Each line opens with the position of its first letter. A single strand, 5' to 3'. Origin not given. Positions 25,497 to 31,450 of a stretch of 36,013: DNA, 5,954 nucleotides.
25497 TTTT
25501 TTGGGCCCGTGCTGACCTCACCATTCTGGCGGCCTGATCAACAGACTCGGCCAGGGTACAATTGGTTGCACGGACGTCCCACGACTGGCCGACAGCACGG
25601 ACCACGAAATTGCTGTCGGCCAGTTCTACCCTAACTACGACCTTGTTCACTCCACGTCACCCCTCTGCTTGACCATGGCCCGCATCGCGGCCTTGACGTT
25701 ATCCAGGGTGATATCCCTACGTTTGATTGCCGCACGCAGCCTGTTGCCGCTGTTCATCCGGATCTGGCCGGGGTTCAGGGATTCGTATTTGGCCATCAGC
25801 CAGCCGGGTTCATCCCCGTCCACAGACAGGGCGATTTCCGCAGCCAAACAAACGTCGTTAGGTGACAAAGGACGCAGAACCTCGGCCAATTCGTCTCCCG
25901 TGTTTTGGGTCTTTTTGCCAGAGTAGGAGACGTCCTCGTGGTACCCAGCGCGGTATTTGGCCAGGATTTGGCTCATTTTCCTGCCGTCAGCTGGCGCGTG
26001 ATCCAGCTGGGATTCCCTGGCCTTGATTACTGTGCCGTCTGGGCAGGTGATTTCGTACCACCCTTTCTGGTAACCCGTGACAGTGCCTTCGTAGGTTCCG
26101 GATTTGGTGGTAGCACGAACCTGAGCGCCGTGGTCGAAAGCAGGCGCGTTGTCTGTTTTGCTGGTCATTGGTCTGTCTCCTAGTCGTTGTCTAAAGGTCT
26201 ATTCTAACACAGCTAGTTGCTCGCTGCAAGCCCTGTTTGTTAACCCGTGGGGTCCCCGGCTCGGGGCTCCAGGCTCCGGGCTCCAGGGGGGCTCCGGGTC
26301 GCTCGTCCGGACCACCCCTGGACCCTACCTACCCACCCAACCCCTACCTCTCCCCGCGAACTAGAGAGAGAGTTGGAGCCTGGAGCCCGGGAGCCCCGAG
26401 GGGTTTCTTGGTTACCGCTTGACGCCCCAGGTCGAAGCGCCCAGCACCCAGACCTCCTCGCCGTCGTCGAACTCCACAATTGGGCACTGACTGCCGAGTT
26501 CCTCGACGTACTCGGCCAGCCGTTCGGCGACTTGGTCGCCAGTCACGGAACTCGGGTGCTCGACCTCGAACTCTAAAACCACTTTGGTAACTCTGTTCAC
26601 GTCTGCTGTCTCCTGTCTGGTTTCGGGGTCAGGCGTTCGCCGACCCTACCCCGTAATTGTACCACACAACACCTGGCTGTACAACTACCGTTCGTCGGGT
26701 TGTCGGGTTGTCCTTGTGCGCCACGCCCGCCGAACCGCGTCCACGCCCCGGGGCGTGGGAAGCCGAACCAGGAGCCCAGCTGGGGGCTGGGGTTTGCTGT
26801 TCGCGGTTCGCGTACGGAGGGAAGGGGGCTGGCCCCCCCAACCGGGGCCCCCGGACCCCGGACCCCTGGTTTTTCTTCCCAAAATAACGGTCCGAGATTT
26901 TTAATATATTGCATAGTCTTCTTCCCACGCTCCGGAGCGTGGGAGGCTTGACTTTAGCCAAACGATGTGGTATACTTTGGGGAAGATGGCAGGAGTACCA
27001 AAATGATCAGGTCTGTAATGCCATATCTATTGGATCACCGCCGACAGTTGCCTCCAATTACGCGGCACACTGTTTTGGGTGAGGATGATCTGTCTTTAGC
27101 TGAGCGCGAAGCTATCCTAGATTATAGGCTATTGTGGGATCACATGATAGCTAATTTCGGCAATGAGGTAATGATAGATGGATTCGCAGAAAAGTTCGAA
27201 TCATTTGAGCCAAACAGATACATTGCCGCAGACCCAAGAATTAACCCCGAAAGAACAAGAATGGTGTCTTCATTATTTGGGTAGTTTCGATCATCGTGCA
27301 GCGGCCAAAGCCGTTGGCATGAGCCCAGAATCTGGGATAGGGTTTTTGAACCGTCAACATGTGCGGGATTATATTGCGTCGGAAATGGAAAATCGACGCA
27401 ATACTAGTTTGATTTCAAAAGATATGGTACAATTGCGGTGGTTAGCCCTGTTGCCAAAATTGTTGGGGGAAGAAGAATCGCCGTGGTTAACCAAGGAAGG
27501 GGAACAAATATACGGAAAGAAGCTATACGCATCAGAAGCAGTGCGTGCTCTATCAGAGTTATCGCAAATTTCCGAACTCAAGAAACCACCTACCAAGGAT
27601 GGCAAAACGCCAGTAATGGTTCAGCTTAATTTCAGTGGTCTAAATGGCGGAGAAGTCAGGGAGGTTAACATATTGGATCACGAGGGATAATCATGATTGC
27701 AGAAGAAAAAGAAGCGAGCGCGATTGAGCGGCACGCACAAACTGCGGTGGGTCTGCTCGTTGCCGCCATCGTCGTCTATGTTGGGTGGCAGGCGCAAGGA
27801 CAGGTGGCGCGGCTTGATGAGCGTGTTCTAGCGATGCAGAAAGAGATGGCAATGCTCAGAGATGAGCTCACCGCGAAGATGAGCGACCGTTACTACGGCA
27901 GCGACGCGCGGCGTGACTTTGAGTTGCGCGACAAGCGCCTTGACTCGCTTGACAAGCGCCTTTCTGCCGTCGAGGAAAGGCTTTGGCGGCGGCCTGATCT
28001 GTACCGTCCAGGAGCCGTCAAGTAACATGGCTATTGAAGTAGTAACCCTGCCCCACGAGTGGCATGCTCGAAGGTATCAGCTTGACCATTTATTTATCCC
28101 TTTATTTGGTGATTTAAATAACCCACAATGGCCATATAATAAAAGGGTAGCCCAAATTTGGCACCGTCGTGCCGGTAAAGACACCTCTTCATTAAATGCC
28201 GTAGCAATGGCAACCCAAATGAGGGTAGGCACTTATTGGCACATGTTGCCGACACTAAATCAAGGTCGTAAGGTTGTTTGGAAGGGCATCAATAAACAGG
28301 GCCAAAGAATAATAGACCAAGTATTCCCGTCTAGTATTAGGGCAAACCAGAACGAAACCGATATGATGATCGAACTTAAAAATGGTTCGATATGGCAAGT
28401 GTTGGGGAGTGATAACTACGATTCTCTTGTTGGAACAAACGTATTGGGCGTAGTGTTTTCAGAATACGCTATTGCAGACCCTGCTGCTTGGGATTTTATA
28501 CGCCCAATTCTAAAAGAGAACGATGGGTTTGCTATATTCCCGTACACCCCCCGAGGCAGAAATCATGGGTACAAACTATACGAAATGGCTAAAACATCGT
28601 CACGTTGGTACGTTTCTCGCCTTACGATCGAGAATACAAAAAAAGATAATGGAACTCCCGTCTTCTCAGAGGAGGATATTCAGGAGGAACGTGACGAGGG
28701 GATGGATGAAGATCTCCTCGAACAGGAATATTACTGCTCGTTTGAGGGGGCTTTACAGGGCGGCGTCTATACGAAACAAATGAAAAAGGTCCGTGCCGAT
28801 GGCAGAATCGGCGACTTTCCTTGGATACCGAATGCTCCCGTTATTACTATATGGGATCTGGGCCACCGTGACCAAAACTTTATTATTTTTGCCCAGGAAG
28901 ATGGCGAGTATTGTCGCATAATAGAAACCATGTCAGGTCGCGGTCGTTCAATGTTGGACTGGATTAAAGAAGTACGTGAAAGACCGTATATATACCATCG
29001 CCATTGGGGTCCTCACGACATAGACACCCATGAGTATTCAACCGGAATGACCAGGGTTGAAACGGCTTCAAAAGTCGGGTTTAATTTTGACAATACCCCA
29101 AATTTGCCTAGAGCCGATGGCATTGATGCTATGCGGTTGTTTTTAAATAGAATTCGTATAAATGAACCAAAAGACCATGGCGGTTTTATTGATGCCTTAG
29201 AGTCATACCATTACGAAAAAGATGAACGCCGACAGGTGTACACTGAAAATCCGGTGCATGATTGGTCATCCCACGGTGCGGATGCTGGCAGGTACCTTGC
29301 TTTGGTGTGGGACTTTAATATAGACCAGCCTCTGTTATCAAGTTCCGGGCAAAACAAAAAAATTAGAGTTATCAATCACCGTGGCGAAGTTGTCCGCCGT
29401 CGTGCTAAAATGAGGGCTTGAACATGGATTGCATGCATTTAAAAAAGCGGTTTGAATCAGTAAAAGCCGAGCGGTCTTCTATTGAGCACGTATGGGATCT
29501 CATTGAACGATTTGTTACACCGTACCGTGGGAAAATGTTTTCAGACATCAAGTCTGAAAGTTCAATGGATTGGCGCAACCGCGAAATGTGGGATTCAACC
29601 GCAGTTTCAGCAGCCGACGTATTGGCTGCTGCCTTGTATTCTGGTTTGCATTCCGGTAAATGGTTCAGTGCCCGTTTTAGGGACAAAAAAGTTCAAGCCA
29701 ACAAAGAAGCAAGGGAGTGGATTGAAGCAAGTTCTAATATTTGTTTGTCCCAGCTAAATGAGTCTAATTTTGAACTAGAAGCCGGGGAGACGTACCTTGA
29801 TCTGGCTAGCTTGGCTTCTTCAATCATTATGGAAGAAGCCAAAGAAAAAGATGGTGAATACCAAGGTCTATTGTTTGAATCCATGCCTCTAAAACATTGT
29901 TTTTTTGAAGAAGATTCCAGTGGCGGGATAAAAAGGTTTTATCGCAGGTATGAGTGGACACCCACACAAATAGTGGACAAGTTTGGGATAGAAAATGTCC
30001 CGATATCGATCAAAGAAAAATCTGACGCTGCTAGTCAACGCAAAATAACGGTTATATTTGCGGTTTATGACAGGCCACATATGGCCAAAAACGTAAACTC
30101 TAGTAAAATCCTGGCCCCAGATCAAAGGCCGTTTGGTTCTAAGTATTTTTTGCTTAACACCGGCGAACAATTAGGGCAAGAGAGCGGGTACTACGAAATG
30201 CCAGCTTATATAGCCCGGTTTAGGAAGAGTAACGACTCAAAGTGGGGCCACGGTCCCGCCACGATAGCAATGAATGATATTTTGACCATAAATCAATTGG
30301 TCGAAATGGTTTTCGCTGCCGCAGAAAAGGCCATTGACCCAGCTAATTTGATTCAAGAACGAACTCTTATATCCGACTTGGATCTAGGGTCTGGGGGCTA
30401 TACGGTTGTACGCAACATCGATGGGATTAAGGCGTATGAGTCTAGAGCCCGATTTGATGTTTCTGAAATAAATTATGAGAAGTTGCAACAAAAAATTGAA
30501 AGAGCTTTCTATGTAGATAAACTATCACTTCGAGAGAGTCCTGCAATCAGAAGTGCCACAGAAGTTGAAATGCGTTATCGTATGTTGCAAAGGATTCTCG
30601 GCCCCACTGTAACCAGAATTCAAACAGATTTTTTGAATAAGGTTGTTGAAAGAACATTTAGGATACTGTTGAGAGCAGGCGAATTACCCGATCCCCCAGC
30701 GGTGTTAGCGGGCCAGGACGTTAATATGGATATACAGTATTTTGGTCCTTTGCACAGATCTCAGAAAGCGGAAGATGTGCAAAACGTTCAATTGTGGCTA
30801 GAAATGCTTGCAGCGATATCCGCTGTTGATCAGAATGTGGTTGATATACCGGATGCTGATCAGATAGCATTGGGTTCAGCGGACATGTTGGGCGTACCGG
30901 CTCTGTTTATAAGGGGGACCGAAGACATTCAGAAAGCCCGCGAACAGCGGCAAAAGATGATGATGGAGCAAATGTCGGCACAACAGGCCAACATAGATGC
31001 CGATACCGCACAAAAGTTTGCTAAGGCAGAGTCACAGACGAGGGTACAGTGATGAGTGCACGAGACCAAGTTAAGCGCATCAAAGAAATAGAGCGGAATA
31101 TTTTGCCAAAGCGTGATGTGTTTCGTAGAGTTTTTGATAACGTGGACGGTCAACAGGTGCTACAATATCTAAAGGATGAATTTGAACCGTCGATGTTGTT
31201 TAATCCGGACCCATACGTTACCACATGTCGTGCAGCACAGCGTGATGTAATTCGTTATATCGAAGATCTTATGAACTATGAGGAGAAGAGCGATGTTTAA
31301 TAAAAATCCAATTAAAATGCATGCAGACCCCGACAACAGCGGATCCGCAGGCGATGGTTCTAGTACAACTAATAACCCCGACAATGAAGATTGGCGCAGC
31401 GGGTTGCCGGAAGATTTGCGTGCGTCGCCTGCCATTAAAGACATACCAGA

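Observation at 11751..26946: Five copies of a GC-rich palindrome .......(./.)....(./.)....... at intergenic control points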

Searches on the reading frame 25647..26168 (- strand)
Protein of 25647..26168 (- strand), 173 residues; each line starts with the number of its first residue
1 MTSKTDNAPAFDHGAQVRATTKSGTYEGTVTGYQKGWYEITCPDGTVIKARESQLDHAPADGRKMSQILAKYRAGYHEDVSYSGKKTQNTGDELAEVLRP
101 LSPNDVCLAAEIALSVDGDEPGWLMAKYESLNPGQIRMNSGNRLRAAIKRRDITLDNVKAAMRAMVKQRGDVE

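Call 10: search_protein_families(library=pfam, proteins=[window:25647-26168:-], max_evalue=0.01)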
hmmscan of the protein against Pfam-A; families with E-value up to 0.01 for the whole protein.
window:25647-26168:- (173 aa): 0 families

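Call 13: search_protein_families(library=phrogs, proteins=[window:25647-26168:-], max_evalue=0.01)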
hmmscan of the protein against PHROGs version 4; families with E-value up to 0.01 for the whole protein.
window:25647-26168:- (173 aa): 2 families
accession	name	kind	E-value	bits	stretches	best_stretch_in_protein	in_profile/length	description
phrog_8878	-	unknown function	4.9e-12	46.9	1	27-165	23-176/196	-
phrog_8941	-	unknown function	1e-06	29.6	1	83-153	23-90/230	-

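Call 43: find_homologous_proteins(query=window:25647-26168:-, max_evalue=0.00001)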
Query window:25647-26168:- (173 aa): 28 proteins with E <= 0.00001 among 77 candidates.
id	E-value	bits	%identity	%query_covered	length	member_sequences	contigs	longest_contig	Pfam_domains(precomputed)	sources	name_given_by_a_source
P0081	1.0e-110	385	100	100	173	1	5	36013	-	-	-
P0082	1.2e-34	138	51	80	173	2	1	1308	-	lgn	-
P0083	8.2e-29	119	48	77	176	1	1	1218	-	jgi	jgi:predicted HicB family RNase H-like nuclease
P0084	2.4e-23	101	44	89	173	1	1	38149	-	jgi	jgi:hypothetical protein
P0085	2.7e-22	98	57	57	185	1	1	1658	-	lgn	-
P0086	2.2e-20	91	49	61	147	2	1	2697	-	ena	-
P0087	2.5e-20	91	51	55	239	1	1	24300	-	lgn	-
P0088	7.1e-20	90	43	87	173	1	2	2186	-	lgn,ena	-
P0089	2.6e-18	85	51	58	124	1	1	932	-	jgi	jgi:hypothetical protein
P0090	4.3e-18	84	50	54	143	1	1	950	-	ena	-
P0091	4.7e-18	84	51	54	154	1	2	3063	-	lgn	-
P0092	5.0e-18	84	51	57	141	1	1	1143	-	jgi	jgi:hypothetical protein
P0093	5.5e-18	84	49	62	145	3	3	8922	-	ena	-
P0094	2.7e-17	81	49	58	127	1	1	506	-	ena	-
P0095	1.3e-16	79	46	60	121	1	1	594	-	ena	-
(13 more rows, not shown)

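Call 44: find_encoding_contigs(protein=P0081, flank=10000, max_places=10)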
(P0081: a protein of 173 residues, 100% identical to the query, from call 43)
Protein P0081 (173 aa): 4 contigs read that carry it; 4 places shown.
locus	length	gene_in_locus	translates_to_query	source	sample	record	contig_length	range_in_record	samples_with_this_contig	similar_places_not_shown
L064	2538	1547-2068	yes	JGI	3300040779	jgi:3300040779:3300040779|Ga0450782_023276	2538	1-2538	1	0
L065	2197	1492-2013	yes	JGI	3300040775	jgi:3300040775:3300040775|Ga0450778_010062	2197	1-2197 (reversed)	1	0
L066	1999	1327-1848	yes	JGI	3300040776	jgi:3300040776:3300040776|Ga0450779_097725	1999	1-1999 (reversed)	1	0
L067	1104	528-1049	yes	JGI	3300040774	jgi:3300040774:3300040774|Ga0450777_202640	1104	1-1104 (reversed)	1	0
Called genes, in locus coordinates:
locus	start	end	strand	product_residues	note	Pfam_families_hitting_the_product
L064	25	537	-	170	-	PF03592:Terminase_2 (weak)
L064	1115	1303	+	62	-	-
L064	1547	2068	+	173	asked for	-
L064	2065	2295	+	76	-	-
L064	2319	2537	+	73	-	?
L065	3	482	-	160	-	?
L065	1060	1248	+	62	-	-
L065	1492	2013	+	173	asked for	-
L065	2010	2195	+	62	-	?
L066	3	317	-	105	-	?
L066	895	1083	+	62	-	-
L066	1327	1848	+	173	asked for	-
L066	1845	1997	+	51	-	?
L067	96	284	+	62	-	-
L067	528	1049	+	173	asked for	-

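Call 45: find_encoding_contigs(protein=P0084, flank=10000, max_places=2)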
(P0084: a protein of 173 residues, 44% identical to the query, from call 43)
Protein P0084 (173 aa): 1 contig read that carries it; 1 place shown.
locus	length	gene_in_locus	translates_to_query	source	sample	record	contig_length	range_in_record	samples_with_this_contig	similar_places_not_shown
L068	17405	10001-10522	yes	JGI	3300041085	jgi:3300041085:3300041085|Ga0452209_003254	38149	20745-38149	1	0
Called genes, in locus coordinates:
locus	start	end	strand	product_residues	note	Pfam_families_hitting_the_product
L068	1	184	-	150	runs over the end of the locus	PF00583:Acetyltransf_1 (weak), PF13508:Acetyltransf_7 (faint)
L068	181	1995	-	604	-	-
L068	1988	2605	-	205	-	-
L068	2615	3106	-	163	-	-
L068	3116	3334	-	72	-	-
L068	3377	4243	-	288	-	PF19821:Phage_capsid_2, PF25209:Phage_capsid_4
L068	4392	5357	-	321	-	-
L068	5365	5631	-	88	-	PF25181:Phage_Bbp19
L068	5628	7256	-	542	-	PF12236:Head-tail_con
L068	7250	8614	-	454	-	-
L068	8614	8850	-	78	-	-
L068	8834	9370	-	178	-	-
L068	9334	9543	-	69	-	-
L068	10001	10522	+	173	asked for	-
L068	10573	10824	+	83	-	-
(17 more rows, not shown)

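Call 59: search_solved_structures(query=A1, max_evalue=10, show_alignments=2)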
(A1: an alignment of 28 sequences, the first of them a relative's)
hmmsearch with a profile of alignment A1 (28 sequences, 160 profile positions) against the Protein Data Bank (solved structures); distinct sequences matched with E-value up to 10: 15.
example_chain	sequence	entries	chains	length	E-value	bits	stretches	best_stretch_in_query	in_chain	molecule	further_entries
5i8l_A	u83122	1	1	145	0.29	14.2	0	70-117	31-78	Lysozyme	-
5mlc_9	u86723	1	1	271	0.74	12.9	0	31-75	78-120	Ribosome-recycling factor, chloroplastic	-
7fjs_L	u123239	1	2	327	0.74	12.9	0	29-74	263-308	T6 light chain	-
7ew5_C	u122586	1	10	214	0.9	12.6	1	28-78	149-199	Light chain of 13H5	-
12e8_L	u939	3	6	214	0.92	12.6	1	28-78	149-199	IGG1-KAPPA 2E8 FAB (LIGHT CHAIN) | IgG1-kappa 2E8 light chain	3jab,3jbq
6eri_Az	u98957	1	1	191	0.97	12.5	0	20-70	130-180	Ribosome-recycling factor, chloroplastic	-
4j8r_A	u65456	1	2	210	1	12.5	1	28-78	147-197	Light chain of POM2 Fab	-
6aq7_L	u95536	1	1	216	1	12.4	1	28-78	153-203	POM6 FAB light CHAIN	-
4qex_L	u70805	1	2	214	1.1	12.4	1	31-80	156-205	Antibody Light Chain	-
4k2u_L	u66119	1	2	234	1.1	12.3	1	30-80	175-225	Antibody Light Chain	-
9ea9_L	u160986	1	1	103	1.1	12.3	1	28-78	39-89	anti-NTNH Fab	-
9p0x_L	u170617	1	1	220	1.2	12.2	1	28-78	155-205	Human 10H10 antibody Fab light chain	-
6a0x_B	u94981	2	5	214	1.2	12.2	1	30-78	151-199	Antibody 13D4, Fab Light Chain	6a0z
8vc8_A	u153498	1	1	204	1.4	12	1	79-102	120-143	HEM_3.C9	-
7jr7_F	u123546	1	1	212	1.6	11.9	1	28-78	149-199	Fab 2E10 light chain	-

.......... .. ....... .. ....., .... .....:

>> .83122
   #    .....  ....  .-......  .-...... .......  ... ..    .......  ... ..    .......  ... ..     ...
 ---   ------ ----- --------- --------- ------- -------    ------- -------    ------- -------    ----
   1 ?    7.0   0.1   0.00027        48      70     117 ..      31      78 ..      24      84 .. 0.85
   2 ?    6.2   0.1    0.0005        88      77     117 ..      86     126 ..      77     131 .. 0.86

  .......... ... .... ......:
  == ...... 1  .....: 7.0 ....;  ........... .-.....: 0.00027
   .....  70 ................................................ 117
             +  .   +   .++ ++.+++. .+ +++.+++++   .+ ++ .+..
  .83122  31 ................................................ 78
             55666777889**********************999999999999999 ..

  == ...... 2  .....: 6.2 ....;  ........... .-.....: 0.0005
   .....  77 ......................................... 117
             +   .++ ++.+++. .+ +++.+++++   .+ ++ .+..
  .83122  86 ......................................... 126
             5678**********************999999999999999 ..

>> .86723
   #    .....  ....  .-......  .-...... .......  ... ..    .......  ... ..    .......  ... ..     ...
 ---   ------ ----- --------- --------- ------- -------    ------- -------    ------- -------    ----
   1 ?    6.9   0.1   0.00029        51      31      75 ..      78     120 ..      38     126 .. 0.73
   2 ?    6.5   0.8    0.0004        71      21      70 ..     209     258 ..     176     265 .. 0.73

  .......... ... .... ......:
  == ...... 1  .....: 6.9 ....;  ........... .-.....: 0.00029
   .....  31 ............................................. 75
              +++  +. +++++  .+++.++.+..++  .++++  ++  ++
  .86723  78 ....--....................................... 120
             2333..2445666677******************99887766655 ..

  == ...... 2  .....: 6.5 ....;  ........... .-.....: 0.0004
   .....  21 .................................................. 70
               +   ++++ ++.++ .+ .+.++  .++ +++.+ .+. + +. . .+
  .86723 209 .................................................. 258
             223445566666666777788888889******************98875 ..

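Call 66: predict_structure(alignment_id=A1)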
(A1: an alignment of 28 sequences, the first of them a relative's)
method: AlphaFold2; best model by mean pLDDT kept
length: 173 residues; sequences in the alignment: 28
mean_pLDDT: 89.6   pTM: 0.63
mean pLDDT of the five models: 89.6, 89.5, 89.3, 88.6, 87.2
residues with pLDDT >= 90: 127; 70-90: 30; 50-70: 13; < 50: 3
segments of 3 or more residues with pLDDT < 50: none
pLDDT, mean of each block of 10 residues (from residue 1): 62 93 95 95 97 82 74 88 92 95 97 85 95 97 97 97 93 60
secondary structure, 60 per line:
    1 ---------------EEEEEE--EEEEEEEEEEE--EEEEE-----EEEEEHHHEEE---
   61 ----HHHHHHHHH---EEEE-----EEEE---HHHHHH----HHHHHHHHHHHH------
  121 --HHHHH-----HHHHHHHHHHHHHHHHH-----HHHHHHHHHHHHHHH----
elements in order: E16-21 E24-34 E37-41 E47-51 E55-57 H65-73 E77-80 E86-89 H93-98 H103-114 H123-127 H133-149 H155-169

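Call 68: fold_search(model_id=the predicted structure, library=pdb)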
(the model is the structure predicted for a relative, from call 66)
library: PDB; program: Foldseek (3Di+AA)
matches with E <= 10: 1456; with E <= 0.001: 0
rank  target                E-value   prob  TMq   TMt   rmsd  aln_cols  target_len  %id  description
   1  5xfp_E                3.3e-03  1.00  0.27  0.16  12.4        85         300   13  Binary complex of PHF1 and a double stranded DNA (released 2017-09-13)
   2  2xk0_MODEL_1_A        3.8e-03  1.00  0.28  0.65   2.1        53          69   19  Solution structure of the Tudor domain from Drosophila Polycomblike (Pcl) (released 2010-08-11)
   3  8h43_A                3.8e-03  1.00  0.27  0.71   2.6        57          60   19  Crystal structure of PHF1 Tudor domain in complex with hit 1 (released 2023-10-18)
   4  8h43_C                4.5e-03  1.00  0.27  0.79   1.6        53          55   19  Crystal structure of PHF1 Tudor domain in complex with hit 1 (released 2023-10-18)
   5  2m0o_MODEL_1_A        4.5e-03  1.00  0.27  0.56   2.0        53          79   19  The solution structure of human PHF1 in complex with H3K36me3 (released 2013-01-16)
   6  6wau_A                4.8e-03  1.00  0.29  0.80   2.0        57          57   18  Complex structure of PHF19 (released 2020-08-26)
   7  8h43_B                5.1e-03  1.00  0.27  0.77   1.9        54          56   18  Crystal structure of PHF1 Tudor domain in complex with hit 1 (released 2023-10-18)
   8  2l8d_MODEL_1_A        5.4e-03  1.00  0.26  0.63   1.6        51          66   25  Structure/function of the LBR Tudor domain (released 2011-11-09)
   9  1y71_A                5.4e-03  1.00  0.26  0.41   8.7        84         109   15  X-ray crystal structure of kinase-associated protein B from Bacillus cereus (released 2005-01-18)
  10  3p8d_A                5.7e-03  1.00  0.25  0.73   1.8        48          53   27  Crystal structure of the second Tudor domain of human PHF20 (homodimer form) (released 2011-06-22)
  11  5xfr_B                6.1e-03  1.00  0.26  0.15  11.9        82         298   16  Ternary complex of MTF2, DNA and histone (released 2017-09-13)
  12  2g3r                  6.5e-03  1.00  0.25  0.36  14.4        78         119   15  Crystal Structure of 53BP1 tandem tudor domains at 1.2 A resolution (released 2007-01-02)
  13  9ckj_F                6.5e-03  1.00  0.25  0.35  14.4        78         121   15  Co-crystal structure of 53BP1 tandem Tudor domains in complex with UNC9512 (released 2024-10-30)
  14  6wat_FC               6.9e-03  1.00  0.27  0.73   1.6        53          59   19  complex structure of PHF1 (released 2020-08-26)
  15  3qii                  6.9e-03  1.00  0.25  0.75   1.8        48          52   27  Crystal structure of tudor domain 2 of human PHD finger protein 20 (released 2011-02-09)
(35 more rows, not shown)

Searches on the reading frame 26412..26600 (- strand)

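Call 10: search_protein_families(library=pfam, proteins=[window:26412-26600:-], max_evalue=0.01)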
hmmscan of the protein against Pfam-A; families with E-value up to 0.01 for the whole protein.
window:26412-26600:- (62 aa): 1 family
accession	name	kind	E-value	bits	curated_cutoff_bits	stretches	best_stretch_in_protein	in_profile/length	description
PF23398.1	FAZ1_cons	-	0.00042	20.6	27.5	1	6-31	56-81/93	FAZ1, conserved domain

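Call 13: search_protein_families(library=phrogs, proteins=[window:26412-26600:-], max_evalue=0.01)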
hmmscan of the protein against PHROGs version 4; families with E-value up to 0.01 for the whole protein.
window:26412-26600:- (62 aa): 0 families

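Call 73: search_protein_families(library=pfam, proteins=[window:26412-26600:-], max_evalue=5)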
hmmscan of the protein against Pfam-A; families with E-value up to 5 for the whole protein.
window:26412-26600:- (62 aa): 2 families
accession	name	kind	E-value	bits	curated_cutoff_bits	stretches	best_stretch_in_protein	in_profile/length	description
PF23398.1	FAZ1_cons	-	0.00042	20.6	27.5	1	6-31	56-81/93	FAZ1, conserved domain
PF16252.10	DUF4908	-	0.082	12.9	25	1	22-55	25-58/223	Domain of unknown function (DUF4908)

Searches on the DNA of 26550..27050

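Call 77: search_rna_families(source=window, start=26550, end=27050, threshold=evalue, max_evalue=1)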
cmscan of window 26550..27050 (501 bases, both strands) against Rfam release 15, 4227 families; matches with E-value up to 1: 0.
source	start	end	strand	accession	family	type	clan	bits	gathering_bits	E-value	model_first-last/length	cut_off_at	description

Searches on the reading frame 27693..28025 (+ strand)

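Call 36: search_protein_families(library=pfam, proteins=[window:27693-28025:+], max_evalue=0.01)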
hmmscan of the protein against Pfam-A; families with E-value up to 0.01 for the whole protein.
window:27693-28025:+ (110 aa): 0 families

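Call 73: search_protein_families(library=pfam, proteins=[window:27693-28025:+], max_evalue=5)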
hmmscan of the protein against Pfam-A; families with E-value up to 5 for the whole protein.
window:27693-28025:+ (110 aa): 1 family
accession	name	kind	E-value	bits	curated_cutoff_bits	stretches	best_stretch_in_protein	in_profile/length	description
PF17489.7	Tnp_22_trimer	-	0.16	12.7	22.2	1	40-56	4-20/43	L1 transposable element trimerization domain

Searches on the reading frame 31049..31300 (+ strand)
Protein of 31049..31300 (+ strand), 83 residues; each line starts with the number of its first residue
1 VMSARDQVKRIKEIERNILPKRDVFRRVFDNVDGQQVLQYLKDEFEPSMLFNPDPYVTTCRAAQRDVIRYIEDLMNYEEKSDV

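Call 36: search_protein_families(library=pfam, proteins=[window:31049-31300:+], max_evalue=0.01)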
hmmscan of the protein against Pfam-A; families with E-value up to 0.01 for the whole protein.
window:31049-31300:+ (83 aa): 1 family
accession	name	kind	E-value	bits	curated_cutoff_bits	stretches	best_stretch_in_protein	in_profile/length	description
PF25181.1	Phage_Bbp19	-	5e-08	33.1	25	1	25-73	1-58/61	Bbp19-like phage protein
